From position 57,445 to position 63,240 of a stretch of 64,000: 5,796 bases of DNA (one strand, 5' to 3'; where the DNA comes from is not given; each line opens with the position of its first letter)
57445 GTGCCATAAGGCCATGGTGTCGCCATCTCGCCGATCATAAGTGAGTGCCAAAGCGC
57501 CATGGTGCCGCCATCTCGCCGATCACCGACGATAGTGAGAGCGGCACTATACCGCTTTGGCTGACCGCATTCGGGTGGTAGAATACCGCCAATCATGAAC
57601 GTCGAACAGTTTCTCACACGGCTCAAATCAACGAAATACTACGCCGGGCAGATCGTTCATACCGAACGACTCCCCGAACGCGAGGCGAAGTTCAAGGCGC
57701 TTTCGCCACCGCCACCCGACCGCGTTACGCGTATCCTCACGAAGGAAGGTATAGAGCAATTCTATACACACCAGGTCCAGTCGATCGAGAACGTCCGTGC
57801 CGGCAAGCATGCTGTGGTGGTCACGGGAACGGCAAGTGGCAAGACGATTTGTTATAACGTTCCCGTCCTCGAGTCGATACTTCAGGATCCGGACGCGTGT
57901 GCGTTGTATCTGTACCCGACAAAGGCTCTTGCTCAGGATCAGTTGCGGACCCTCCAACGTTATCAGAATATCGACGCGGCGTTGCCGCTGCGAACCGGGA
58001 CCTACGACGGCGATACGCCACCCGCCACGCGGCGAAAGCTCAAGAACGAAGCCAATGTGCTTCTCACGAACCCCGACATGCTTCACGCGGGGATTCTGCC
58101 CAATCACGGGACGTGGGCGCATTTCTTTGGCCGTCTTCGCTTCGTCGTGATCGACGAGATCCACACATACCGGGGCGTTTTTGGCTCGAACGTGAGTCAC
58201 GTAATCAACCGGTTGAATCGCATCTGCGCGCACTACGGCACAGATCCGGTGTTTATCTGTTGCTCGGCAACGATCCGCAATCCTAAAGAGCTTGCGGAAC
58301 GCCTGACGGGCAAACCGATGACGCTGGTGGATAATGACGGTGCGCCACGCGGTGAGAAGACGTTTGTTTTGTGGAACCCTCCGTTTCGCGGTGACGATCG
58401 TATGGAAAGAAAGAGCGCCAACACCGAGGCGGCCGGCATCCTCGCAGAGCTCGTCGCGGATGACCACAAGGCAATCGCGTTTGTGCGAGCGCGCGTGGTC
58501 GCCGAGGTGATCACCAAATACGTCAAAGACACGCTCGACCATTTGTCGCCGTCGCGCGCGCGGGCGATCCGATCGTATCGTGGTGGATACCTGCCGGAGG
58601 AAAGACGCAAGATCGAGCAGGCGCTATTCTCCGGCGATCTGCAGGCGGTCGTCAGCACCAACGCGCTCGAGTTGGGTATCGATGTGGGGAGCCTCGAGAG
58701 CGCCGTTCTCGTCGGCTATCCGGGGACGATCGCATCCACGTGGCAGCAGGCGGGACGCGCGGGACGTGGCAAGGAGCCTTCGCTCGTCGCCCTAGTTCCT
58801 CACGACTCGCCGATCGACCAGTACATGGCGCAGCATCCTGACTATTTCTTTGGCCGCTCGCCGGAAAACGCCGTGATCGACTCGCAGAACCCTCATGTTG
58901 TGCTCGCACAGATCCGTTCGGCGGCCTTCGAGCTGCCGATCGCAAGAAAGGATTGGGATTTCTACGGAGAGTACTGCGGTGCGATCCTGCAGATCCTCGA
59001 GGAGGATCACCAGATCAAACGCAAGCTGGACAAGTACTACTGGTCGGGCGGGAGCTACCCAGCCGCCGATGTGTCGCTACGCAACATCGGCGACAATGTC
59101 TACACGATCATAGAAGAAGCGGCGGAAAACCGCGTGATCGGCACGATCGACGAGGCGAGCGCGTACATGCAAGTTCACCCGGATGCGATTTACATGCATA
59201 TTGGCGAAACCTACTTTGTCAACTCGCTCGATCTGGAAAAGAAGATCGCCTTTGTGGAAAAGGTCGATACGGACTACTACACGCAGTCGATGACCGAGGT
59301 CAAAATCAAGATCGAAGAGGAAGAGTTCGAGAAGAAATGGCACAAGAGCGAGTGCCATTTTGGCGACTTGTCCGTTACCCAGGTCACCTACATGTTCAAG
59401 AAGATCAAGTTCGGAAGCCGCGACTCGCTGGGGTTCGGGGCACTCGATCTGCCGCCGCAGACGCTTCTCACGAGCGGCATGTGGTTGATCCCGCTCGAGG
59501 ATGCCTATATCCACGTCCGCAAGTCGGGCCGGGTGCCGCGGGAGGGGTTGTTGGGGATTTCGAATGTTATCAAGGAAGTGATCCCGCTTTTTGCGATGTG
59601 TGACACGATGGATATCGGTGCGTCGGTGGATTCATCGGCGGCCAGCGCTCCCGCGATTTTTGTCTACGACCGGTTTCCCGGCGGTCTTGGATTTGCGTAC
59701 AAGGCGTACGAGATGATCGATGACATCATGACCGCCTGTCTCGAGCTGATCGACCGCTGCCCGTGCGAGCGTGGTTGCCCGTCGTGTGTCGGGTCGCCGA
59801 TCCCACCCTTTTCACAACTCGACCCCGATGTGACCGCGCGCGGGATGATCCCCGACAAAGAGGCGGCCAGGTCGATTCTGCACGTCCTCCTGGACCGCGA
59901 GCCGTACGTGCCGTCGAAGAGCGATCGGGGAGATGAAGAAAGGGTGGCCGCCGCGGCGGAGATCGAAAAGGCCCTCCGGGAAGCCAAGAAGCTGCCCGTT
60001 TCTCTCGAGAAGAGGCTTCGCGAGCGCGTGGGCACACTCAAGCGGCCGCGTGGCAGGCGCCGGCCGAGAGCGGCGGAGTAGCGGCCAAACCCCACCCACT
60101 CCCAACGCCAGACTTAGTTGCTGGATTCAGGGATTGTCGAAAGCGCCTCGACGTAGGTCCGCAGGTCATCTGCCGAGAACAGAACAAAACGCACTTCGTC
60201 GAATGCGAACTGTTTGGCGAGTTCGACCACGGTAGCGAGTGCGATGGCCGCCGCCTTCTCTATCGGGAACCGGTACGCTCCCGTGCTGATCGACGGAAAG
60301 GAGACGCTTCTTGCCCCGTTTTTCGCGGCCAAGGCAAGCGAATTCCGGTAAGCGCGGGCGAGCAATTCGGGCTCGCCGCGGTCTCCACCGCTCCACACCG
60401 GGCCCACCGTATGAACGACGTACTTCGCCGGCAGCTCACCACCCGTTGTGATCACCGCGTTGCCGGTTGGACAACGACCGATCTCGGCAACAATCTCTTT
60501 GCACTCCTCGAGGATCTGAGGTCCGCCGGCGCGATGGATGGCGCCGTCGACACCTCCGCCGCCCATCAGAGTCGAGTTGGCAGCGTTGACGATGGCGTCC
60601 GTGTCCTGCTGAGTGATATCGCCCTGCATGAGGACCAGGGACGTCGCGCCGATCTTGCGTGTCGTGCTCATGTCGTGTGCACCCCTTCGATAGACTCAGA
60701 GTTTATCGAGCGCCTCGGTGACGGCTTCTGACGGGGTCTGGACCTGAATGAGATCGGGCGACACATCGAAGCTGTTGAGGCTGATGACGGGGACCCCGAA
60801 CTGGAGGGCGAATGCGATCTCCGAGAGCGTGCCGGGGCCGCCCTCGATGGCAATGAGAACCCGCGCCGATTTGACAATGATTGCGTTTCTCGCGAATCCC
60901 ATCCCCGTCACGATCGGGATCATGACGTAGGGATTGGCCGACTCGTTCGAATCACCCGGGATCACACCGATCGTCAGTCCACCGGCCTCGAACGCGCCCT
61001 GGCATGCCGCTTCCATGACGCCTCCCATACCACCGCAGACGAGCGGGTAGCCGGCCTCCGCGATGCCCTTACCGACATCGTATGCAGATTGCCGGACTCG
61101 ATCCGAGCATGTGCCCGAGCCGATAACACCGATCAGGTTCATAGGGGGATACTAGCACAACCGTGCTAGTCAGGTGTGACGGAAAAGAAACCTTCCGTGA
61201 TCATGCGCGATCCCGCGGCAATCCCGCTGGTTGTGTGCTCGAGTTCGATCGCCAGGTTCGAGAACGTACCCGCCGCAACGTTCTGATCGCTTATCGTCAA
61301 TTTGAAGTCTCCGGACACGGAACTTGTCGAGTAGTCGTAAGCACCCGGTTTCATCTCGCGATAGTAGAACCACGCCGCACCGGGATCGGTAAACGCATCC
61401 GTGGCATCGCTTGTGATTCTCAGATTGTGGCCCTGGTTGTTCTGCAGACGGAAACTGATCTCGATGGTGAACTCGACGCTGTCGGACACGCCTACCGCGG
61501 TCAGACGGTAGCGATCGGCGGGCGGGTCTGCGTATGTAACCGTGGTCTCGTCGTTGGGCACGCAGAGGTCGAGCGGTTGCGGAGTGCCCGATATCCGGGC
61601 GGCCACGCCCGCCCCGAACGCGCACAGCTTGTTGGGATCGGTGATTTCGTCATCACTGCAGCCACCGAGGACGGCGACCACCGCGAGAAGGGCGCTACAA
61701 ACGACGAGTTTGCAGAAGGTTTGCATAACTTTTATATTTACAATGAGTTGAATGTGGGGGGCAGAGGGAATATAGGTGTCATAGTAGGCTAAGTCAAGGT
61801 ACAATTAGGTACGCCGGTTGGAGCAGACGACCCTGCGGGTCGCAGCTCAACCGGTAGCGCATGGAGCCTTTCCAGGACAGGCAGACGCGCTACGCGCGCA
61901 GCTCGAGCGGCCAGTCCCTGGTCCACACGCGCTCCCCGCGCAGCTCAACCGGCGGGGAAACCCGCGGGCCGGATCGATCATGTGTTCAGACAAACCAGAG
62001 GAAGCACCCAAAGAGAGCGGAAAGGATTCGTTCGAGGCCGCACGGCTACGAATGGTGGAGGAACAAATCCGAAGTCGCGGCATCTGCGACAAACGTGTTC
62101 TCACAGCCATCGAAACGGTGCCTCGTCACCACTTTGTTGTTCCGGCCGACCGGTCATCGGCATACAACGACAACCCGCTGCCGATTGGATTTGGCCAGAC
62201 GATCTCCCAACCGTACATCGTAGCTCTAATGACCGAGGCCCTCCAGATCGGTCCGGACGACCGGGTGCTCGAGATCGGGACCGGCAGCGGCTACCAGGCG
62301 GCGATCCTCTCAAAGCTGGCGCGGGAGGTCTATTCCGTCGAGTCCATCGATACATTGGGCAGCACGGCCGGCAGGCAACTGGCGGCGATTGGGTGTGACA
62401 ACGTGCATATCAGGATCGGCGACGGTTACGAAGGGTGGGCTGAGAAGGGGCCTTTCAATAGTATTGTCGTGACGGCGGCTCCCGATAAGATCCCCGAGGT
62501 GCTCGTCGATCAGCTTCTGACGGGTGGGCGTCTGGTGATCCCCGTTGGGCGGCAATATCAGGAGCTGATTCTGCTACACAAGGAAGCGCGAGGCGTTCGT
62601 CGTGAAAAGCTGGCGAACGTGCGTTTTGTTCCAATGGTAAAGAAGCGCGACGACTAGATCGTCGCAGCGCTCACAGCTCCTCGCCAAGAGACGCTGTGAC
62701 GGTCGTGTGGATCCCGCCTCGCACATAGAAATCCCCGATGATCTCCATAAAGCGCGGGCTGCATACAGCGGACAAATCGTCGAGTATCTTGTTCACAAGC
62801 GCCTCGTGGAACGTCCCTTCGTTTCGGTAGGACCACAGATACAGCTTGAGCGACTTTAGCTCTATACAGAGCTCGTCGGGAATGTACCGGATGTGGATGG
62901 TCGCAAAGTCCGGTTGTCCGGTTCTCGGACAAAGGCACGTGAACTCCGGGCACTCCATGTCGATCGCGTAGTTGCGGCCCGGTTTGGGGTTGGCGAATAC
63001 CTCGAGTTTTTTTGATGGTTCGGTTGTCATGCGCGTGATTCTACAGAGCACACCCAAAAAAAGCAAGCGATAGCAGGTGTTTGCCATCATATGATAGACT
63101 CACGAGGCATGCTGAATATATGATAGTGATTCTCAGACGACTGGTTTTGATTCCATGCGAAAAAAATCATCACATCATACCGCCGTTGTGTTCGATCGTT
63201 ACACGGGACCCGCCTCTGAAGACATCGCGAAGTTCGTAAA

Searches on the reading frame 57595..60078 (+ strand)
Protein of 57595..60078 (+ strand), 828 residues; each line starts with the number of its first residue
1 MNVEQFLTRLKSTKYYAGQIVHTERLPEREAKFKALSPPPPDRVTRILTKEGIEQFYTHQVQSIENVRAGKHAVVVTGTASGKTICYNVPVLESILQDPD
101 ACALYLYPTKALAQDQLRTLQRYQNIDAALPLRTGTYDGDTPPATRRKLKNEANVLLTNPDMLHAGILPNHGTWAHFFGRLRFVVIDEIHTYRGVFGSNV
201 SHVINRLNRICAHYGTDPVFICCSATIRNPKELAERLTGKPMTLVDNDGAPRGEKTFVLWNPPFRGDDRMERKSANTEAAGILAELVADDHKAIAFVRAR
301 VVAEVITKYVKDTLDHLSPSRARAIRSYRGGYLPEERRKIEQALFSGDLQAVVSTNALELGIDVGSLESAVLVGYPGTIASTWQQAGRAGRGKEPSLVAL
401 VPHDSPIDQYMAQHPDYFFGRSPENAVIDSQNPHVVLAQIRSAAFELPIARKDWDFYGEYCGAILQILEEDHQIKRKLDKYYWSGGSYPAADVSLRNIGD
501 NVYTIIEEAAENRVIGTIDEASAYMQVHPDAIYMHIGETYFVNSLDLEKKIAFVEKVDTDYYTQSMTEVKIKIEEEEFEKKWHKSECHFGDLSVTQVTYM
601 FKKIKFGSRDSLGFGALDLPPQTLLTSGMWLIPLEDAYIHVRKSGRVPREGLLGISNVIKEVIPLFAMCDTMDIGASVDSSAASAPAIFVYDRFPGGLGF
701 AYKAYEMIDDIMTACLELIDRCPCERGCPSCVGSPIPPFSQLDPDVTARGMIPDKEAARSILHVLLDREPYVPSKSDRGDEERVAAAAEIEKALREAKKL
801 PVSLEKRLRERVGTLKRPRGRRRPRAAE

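Call 43: search_protein_families(library=pfam, proteins=[window:57595-60078:+], max_evalue=0.00001)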
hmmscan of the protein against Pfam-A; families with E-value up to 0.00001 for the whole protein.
window:57595-60078:+ (828 aa): 4 families
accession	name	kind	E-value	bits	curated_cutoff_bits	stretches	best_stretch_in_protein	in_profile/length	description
PF00270.35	DEAD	-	9.2e-30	104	26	1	58-232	2-166/167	DEAD/DEAH box helicase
PF09369.15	MZB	-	2.2e-20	73.6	24.2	1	656-732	2-80/80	MrfA Zn-binding domain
PF00271.37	Helicase_C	-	2.3e-12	47.6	23.5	1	283-392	6-109/110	Helicase conserved C-terminal domain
PF22982.3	WHD_HRQ1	-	4.5e-07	31.2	27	1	428-498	1-70/70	ATP-dependent helicase HRQ1, winged helix domain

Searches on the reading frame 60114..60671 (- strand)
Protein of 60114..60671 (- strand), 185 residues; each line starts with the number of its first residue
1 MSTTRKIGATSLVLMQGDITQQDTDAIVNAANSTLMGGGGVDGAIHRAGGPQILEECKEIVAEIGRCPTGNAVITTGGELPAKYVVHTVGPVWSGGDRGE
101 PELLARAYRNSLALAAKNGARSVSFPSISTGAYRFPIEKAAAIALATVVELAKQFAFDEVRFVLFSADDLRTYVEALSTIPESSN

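Call 43: search_protein_families(library=pfam, proteins=[window:60114-60671:-], max_evalue=0.00001)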
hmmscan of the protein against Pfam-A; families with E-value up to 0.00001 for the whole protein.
window:60114-60671:- (185 aa): 1 family
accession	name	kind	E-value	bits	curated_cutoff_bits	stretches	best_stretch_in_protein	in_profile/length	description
PF01661.27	Macro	-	2.1e-47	160.4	22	1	28-144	1-118/118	Macro domain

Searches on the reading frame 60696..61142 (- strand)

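Call 43: search_protein_families(library=pfam, proteins=[window:60696-61142:-], max_evalue=0.00001)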
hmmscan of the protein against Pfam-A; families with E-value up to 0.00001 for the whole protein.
window:60696-61142:- (148 aa): 3 families
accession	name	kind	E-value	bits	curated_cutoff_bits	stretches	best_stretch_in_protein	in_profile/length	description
PF18306.6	LDcluster4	-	1.1e-45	155.3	26.3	1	3-136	3-135/151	SLOG cluster4 family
PF02481.21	DNA_processg_A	-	8.5e-08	32.1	29.6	1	3-67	46-110/212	DNA recombination-mediator protein A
PF03641.19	Lysine_decarbox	-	1.1e-07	32.6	27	1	43-110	1-70/131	Possible lysine decarboxylase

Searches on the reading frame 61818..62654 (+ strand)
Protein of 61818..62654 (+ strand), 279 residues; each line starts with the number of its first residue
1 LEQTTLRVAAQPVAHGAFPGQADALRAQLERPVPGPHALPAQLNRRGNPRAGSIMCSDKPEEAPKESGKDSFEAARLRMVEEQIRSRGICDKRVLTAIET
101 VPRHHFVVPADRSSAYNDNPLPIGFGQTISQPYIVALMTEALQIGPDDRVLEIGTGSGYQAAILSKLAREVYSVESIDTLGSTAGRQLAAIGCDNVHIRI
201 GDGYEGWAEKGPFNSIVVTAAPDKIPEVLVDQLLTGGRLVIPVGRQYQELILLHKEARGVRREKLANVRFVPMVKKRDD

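Call 43: search_protein_families(library=pfam, proteins=[window:61818-62654:+], max_evalue=0.00001)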
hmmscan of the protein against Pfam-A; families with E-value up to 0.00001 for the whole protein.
window:61818-62654:+ (279 aa): 1 family
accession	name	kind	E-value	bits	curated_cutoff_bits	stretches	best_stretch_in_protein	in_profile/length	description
PF01135.25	PCMT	-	8.4e-61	205.8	20.3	1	79-277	6-209/210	Protein-L-isoaspartate(D-aspartate) O-methyltransferase (PCMT)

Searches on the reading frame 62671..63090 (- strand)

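Call 43: search_protein_families(library=pfam, proteins=[window:62671-63090:-], max_evalue=0.00001)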
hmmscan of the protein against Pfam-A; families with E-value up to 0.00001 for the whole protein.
window:62671-63090:- (139 aa): 1 family
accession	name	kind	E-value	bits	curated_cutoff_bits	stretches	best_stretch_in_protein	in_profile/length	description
PF14489.11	QueF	-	3.4e-35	120.6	27.3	1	60-137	1-78/81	QueF-like protein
